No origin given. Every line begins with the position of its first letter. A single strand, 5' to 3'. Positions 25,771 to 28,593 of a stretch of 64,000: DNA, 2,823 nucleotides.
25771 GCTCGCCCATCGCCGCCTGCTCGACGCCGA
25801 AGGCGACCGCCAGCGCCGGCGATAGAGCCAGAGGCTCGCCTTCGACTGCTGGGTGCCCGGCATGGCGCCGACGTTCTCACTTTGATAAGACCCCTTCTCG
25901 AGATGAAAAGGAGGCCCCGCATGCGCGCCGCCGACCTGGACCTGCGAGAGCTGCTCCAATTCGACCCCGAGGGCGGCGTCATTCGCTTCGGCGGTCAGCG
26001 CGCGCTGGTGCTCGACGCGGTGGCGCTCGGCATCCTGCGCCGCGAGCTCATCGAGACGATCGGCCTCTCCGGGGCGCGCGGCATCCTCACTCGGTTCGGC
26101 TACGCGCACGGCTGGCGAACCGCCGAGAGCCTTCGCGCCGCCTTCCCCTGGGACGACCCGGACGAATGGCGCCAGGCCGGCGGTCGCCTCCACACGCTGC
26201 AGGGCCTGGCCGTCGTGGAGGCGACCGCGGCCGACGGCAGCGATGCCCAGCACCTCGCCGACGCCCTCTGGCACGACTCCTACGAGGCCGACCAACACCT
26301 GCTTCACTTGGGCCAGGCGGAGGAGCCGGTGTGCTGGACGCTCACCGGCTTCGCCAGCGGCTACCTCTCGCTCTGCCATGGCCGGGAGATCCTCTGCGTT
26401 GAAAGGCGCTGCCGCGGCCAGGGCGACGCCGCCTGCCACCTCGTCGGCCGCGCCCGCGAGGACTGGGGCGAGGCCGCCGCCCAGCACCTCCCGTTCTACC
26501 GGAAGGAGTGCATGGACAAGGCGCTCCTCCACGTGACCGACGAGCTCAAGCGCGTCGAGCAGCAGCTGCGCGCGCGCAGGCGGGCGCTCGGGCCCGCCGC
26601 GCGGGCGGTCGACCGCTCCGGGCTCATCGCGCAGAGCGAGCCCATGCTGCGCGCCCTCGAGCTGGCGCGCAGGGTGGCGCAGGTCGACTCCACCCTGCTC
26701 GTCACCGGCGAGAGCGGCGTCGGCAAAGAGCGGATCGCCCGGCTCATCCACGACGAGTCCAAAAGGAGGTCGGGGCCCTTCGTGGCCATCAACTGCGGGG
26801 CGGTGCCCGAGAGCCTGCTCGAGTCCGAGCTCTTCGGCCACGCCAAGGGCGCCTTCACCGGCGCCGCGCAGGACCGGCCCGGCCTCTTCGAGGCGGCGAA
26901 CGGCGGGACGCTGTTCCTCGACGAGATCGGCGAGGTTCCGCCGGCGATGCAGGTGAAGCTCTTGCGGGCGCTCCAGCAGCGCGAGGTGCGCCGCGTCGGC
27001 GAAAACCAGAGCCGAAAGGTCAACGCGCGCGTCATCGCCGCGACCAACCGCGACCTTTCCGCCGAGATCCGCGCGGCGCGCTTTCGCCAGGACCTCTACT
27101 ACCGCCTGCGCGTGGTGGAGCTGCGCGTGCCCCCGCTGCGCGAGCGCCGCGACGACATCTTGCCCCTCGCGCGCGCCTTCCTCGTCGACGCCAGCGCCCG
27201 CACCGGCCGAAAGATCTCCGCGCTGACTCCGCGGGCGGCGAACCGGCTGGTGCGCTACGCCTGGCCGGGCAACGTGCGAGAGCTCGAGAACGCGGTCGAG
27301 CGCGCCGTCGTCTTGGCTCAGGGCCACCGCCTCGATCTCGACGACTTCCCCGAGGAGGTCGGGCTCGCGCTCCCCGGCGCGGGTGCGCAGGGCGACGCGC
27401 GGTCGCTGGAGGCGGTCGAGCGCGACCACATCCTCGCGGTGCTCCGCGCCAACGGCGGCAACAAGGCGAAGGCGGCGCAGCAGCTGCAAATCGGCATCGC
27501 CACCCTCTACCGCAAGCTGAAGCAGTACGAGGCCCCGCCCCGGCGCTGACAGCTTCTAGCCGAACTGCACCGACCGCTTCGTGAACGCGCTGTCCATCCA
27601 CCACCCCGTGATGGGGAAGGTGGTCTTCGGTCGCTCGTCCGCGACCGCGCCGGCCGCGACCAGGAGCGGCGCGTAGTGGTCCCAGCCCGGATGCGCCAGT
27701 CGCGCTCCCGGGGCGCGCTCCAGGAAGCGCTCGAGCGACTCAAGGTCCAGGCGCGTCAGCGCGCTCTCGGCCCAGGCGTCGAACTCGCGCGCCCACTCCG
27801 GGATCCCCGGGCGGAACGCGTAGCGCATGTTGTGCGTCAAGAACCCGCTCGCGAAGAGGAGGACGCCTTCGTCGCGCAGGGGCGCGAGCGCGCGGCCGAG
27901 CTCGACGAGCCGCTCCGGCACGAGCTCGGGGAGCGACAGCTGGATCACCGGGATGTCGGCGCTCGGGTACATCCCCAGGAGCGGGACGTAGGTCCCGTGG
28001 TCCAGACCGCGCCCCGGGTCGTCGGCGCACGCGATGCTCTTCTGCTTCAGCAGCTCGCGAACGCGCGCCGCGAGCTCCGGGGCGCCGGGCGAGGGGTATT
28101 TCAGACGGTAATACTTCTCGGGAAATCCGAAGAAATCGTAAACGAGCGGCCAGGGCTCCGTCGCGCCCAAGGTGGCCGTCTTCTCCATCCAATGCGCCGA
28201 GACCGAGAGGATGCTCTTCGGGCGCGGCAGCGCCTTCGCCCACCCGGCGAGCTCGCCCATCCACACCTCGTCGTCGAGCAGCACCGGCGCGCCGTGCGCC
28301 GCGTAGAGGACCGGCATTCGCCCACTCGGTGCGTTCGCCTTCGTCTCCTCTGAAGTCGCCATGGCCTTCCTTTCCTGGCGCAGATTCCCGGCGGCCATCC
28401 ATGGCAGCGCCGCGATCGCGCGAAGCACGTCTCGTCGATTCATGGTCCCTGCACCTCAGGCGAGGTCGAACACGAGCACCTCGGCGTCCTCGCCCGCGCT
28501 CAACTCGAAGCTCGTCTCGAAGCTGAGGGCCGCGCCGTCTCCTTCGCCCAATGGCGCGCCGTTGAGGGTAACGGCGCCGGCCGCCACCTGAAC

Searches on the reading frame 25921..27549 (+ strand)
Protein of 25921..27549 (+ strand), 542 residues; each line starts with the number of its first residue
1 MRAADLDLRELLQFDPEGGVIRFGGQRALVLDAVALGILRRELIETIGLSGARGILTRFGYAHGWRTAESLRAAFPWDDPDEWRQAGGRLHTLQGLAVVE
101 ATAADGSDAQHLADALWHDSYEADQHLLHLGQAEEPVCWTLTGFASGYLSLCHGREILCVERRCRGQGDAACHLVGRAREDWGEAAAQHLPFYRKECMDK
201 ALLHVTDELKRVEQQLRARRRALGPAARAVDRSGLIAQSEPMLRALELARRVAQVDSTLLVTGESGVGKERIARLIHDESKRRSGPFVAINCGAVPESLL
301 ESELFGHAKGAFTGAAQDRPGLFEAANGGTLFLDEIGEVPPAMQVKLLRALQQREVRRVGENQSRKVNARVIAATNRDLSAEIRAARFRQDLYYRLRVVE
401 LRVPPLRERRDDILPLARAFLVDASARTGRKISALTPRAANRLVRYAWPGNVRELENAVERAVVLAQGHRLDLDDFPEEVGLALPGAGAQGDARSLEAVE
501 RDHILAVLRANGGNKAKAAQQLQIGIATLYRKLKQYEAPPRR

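Call 3: search_protein_families(library=pfam, proteins=[window:25921-27549:+], max_evalue=0.001)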
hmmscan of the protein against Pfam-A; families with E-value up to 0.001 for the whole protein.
window:25921-27549:+ (542 aa): 10 families
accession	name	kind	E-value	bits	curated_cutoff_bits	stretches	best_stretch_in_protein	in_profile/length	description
PF00158.32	Sigma54_activat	-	7.9e-72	240.8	20.2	1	235-401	1-167/168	Sigma-54 interaction domain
PF06505.16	XylR_N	-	2.5e-33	114.2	23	1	7-102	1-96/101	Activator of aromatic catabolism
PF25601.1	AAA_lid_14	-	1.2e-24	86.4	27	1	407-480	1-74/87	AAA+ ATPase lid domain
PF14532.12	Sigma54_activ_2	-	1e-19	71.6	25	1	250-406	15-138/138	Sigma-54 interaction domain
PF02954.25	HTH_8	-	1.6e-14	53.8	22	1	495-536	1-42/42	Bacterial regulatory protein, Fis family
PF02830.23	V4R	-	7.3e-12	45.6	31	1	117-176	1-60/62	V4R domain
PF07728.20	AAA_5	-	4.4e-08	33.6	22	1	259-377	2-123/139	AAA domain (dynein-related subfamily)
PF00004.35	AAA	-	0.00018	22.4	21.2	1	259-391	1-126/131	ATPase family associated with various cellular activities (AAA)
PF13191.12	AAA_16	-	0.00071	20.6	32.6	1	247-354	14-123/167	AAA ATPase domain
PF01078.27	Mg_chelatase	-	0.00077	19.3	20.3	0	314-377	93-158/207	Magnesium chelatase, subunit ChlI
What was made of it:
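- Checked: The divergent activator (25921-27549, XylR_N + V4R + Sigma54_activat + HTH_8, call 3) is real.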

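Call 4: search_protein_families(library=ncbifam, proteins=[window:25921-27549:+], max_evalue=0.001)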
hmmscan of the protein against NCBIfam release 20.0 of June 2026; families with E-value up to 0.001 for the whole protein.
window:25921-27549:+ (542 aa): 27 families (the best 25 are shown)
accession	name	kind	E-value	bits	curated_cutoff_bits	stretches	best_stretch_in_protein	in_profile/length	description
NF041906.1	V4R_TF_MobR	exception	1e-115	387.3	999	1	7-535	11-543/544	phenol degradation transcriptional regulator MobR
NF041552.1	TF_PrdR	equivalog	2.4e-106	356.3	795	1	205-537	240-577/577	sigma-54 dependent transcriptional regulator PrdR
TIGR01817.1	nifA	equivalog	1e-103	347.9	528.85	1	207-476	171-438/534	nif-specific transcriptional activator NifA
NF003451.0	PRK05022.1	equivalog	4.8e-100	335.7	476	1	198-535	154-507/512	nitric oxide reductase transcriptional regulator NorR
NF008469.0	PRK11361.1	equivalog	9e-99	331.2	714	1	208-538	121-456/461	acetoacetate metabolism transcriptional regulator AtoC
NF007689.0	PRK10365.1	equivalog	2.3e-96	323.3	760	1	226-533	132-439/441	sigma-54-dependent response regulator transcription factor ZraR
NF038308.1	RNA_repair_RtcR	equivalog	1.6e-95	321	650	1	201-535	148-515/530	RNA repair transcriptional activator RtcR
NF050807.1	TransRegFlbDCaul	equivalog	9e-95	318.2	750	1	227-537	112-439/454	sigma-54-dependent transcriptional regulator FlbD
TIGR02915.1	PEP_resp_reg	equivalog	1e-94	317.9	502.6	1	192-537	99-443/445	PEP-CTERM-box response regulator transcription factor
TIGR01818.1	ntrC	equivalog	5e-90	302.5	558.6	1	217-481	118-382/463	nitrogen regulation protein NR(I)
TIGR02329.1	propionate_PrpR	equivalog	5.3e-84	282.7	499.2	1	210-534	191-525/526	propionate catabolism operon regulatory protein PrpR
NF049963.1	RespRegFlgRCampy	domain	5.3e-84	282.5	750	1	227-537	128-428/429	fla regulon two-component system response regulator FlgR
NF011695.0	PRK15115.1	equivalog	6.5e-84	282.2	763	1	225-469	127-371/445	two-component system response regulator GlrR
NF041946.1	LuxO_transreg_Vib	equivalog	6e-83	279.2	800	1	201-480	104-380/463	quorum-sensing sigma-54 dependent transcriptional regulator LuxO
NF011953.0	PRK15424.1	equivalog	2.2e-80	270.8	703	1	209-536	195-534/538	propionate catabolism operon regulatory protein PrpR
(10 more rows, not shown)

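Call 10: find_encoding_contigs(protein=window:25921-27549:+, flank=10000, max_places=6)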
Protein window:25921-27549:+ (542 aa): no gene with exactly this product is on record in the collection.

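Call 37: find_homologous_proteins(query=window:25921-27549:+, max_evalue=1e-30)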
Query window:25921-27549:+ (542 aa): 8000 proteins with E <= 1e-30 among 8000 candidates; the best 120 are listed.
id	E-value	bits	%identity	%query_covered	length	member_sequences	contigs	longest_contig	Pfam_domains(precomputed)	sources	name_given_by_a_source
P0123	0.0e+0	1194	100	100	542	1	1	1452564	PF00158.33,PF06505.17,PF02830.24,PF25601.2,PF02954.26,PF14532.13,PF07728.21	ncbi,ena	-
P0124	1.7e-291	986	81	99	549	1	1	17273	PF00158.33,PF06505.17,PF02830.24,PF25601.2,PF02954.26,PF14532.13,PF07728.21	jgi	jgi:two-component system, NtrC family, response regulator HydG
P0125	1.2e-278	943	76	99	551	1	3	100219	PF00158.33,PF06505.17,PF02830.24,PF25601.2,PF02954.26,PF14532.13,PF07728.21,PF13191.13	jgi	jgi:DNA-binding NtrC family response regulator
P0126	4.2e-275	932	77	99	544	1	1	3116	PF00158.33,PF06505.17,PF02830.24,PF25601.2,PF02954.26,PF14532.13,PF07728.21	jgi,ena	-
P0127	5.6e-273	925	76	99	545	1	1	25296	PF00158.33,PF06505.17,PF02830.24,PF25601.2,PF02954.26,PF14532.13,PF07728.21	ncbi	-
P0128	7.4e-273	924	76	99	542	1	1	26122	PF00158.33,PF06505.17,PF02830.24,PF25601.2,PF02954.26,PF14532.13,PF07728.21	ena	-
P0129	1.8e-272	923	76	99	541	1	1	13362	PF00158.33,PF06505.17,PF02830.24,PF25601.2,PF02954.26,PF14532.13,PF07728.21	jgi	jgi:two-component system, NtrC family, response regulator HydG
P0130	2.5e-271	919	75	99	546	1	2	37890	PF00158.33,PF06505.17,PF02830.24,PF25601.2,PF02954.26,PF14532.13,PF07728.21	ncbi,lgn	-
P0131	3.9e-271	918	76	99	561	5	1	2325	PF00158.33,PF06505.17,PF02830.24,PF25601.2,PF02954.26,PF14532.13,PF07728.21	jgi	jgi:DNA-binding NtrC family response regulator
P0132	4.8e-271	918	78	99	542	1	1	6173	PF00158.33,PF06505.17,PF02830.24,PF25601.2,PF02954.26,PF14532.13,PF07728.21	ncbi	-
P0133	5.1e-271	918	75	100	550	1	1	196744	PF00158.33,PF06505.17,PF02830.24,PF25601.2,PF02954.26,PF14532.13,PF07728.21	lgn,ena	-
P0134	1.4e-270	917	76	99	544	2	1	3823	PF00158.33,PF06505.17,PF02830.24,PF25601.2,PF02954.26,PF14532.13,PF07728.21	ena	-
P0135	4.1e-270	915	75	99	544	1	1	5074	PF00158.33,PF06505.17,PF02830.24,PF25601.2,PF02954.26,PF14532.13,PF07728.21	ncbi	-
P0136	6.5e-270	914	76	99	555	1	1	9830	PF00158.33,PF06505.17,PF02830.24,PF25601.2,PF02954.26,PF14532.13,PF07728.21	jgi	jgi:two-component system, NtrC family, response regulator HydG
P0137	6.7e-270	914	76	99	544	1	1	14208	PF00158.33,PF06505.17,PF02830.24,PF25601.2,PF02954.26,PF14532.13,PF07728.21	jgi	jgi:DNA-binding NtrC family response regulator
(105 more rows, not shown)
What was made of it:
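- Tried and rejected: Named homologues of its activator come from Polyangia/Myxococcales and Gemmatimonadota MAGs (call 37).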

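Call 38: find_encoding_contigs(protein=P0124, flank=8000, max_places=3)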
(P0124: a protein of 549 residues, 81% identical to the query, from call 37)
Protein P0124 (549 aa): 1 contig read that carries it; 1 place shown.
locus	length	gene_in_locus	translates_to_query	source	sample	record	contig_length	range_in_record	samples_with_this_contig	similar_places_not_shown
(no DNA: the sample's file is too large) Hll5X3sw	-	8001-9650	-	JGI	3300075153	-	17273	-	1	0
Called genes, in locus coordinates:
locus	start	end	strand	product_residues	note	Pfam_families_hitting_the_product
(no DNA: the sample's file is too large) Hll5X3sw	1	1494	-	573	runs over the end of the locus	PF08448:PAS_4, PF13426:PAS_9, PF00512:HisKA, PF13581:HATPase_c_2 (faint), PF02518:HATPase_c, PF00072:Response_reg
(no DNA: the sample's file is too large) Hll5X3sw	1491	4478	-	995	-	PF12728:HTH_17, PF01339:CheB_methylest, PF03705:CheR_N, PF01739:CheR, PF08448:PAS_4 (faint), PF08614:ATG16 (weak), PF13596:PAS_10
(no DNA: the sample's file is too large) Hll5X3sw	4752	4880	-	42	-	-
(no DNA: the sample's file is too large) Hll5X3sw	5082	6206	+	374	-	-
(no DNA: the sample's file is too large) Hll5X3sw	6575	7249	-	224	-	PF00578:AhpC-TSA, PF08534:Redoxin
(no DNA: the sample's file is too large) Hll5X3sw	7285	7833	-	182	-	PF04264:YceI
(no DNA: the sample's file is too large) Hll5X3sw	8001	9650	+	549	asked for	PF06505:XylR_N, PF02830:V4R, PF00158:Sigma54_activat, PF14532:Sigma54_activ_2, PF07728:AAA_5, PF25601:AAA_lid_14, PF02954:HTH_8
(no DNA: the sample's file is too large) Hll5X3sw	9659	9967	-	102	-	?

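Call 39: find_encoding_contigs(protein=P0125, flank=8000, max_places=3)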
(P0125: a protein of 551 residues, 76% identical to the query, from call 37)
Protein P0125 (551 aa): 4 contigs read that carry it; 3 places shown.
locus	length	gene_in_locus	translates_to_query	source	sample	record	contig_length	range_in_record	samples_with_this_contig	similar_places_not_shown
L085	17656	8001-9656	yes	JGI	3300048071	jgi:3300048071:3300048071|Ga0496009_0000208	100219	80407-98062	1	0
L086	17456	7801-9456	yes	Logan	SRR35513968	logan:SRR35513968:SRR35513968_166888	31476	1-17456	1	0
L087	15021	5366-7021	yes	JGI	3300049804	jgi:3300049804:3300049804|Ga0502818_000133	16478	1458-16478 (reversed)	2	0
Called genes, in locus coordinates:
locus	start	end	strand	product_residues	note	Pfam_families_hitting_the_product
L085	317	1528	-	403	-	PF14587:Glyco_hydr_30_2 (weak)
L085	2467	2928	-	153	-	-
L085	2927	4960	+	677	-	PF02927:CelD_N, PF00759:Glyco_hydro_9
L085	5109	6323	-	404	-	PF13948:DUF4215 (weak)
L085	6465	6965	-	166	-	PF01814:Hemerythrin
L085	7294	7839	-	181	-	PF04264:YceI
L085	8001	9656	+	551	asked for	PF06505:XylR_N, PF02830:V4R (weak), PF00158:Sigma54_activat, PF13191:AAA_16 (weak), PF14532:Sigma54_activ_2, PF07728:AAA_5, PF25601:AAA_lid_14, PF02954:HTH_8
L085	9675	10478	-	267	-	PF02900:LigB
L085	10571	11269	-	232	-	PF02678:Pirin, PF07883:Cupin_2 (faint), PF17954:Pirin_C_2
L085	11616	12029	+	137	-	PF11005:DUF2844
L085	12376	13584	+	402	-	PF11925:DUF3443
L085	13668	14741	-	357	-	PF01594:AI-2E_transport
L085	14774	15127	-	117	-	PF04993:TfoX_N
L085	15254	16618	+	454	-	PF00149:Metallophos, PF12320:SbcD_C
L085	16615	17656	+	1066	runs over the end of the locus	?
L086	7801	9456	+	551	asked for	PF06505:XylR_N, PF02830:V4R (weak), PF00158:Sigma54_activat, PF13191:AAA_16 (weak), PF14532:Sigma54_activ_2, PF07728:AAA_5, PF25601:AAA_lid_14, PF02954:HTH_8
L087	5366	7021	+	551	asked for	PF06505:XylR_N, PF02830:V4R (weak), PF00158:Sigma54_activat, PF13191:AAA_16 (weak), PF14532:Sigma54_activ_2, PF07728:AAA_5, PF25601:AAA_lid_14, PF02954:HTH_8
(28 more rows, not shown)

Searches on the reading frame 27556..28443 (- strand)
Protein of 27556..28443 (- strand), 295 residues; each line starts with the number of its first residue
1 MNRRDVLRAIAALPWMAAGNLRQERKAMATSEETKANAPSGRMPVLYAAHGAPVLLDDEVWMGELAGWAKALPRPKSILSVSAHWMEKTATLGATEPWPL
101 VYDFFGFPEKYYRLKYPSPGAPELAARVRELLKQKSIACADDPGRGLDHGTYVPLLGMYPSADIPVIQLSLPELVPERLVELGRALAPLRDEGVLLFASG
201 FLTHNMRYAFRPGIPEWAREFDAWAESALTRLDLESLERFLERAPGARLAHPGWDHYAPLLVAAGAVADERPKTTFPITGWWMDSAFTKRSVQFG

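Call 3: search_protein_families(library=pfam, proteins=[window:27556-28443:-], max_evalue=0.001)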
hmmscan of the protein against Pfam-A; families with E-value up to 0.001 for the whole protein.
window:27556-28443:- (295 aa): 1 family
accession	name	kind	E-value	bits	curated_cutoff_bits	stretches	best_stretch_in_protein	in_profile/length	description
PF02900.23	LigB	-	1.2e-30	107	26.3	1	64-270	33-247/269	Catalytic LigB subunit of aromatic ring-opening dioxygenase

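Call 8: find_encoding_contigs(protein=window:27556-28443:-, flank=10000, max_places=6)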
Protein window:27556-28443:- (295 aa): 1 contig read that carries it; 1 place shown.
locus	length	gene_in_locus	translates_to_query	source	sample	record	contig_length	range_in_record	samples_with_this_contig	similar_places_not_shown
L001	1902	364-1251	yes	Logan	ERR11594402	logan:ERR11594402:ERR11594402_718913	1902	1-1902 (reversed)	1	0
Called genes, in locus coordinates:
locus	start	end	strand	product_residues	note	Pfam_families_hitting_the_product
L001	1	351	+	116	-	?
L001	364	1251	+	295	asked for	PF02900:LigB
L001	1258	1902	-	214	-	?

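Call 16: list_cluster_members(proteins=[window:27556-28443:-, window:28456-29232:-, window:21400-23118:+, window:19119-21122:-])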
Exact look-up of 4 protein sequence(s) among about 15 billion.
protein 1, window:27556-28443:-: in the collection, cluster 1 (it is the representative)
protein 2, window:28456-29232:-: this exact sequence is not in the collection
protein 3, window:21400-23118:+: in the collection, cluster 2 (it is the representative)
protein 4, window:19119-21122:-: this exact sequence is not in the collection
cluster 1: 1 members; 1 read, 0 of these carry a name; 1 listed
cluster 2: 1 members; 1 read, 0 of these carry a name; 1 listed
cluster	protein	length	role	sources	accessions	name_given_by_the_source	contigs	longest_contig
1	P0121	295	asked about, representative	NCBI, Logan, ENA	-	-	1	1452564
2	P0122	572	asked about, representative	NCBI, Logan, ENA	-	-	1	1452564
